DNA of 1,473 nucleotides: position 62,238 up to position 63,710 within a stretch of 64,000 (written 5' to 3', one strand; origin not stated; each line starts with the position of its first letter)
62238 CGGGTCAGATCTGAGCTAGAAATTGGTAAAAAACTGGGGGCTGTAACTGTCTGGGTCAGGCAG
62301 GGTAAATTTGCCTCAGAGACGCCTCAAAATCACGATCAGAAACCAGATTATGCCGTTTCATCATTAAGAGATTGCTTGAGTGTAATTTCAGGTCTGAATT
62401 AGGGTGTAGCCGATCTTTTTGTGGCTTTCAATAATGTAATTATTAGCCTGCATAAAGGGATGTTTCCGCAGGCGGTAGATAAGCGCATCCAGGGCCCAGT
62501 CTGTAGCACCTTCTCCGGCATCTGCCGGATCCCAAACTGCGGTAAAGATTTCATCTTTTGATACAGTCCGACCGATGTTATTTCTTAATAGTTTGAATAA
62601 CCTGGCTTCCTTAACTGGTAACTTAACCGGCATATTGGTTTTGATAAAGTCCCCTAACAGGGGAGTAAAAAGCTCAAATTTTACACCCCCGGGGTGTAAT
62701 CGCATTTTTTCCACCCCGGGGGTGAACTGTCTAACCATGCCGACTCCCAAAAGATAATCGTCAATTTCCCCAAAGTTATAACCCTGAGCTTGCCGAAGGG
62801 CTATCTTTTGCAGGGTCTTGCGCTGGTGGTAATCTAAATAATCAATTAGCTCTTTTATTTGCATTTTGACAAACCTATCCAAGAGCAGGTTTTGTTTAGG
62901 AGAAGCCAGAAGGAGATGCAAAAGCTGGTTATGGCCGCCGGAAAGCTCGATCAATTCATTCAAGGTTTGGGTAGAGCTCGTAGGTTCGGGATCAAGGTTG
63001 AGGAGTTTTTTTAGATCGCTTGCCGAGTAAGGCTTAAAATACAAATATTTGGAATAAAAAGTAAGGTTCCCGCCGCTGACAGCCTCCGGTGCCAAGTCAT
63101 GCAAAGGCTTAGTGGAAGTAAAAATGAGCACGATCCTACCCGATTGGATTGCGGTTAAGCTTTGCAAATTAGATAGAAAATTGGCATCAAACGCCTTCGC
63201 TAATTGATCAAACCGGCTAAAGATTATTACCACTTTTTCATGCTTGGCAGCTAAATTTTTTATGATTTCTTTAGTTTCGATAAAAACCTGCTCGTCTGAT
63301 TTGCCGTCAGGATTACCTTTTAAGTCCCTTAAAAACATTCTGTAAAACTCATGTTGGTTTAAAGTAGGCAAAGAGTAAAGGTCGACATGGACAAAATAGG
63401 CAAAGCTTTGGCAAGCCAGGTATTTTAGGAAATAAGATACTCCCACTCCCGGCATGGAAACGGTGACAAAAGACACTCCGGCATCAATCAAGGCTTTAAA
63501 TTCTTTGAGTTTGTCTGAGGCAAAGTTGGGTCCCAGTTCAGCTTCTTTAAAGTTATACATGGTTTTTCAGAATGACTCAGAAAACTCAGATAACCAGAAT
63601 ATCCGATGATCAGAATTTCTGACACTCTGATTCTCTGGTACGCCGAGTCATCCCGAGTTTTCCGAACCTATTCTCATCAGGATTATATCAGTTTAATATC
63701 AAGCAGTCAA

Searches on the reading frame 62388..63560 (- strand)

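Call 64: search_protein_families(library=pfam, proteins=[window:62388-63560:-], max_evalue=0.001)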
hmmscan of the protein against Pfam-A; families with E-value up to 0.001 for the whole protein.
window:62388-63560:- (390 aa): 1 family
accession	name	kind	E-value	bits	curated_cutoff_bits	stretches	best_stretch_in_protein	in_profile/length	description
PF00486.34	Trans_reg_C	-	6.1e-11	42.7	26.2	1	311-387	3-77/77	Transcriptional regulatory protein, C terminal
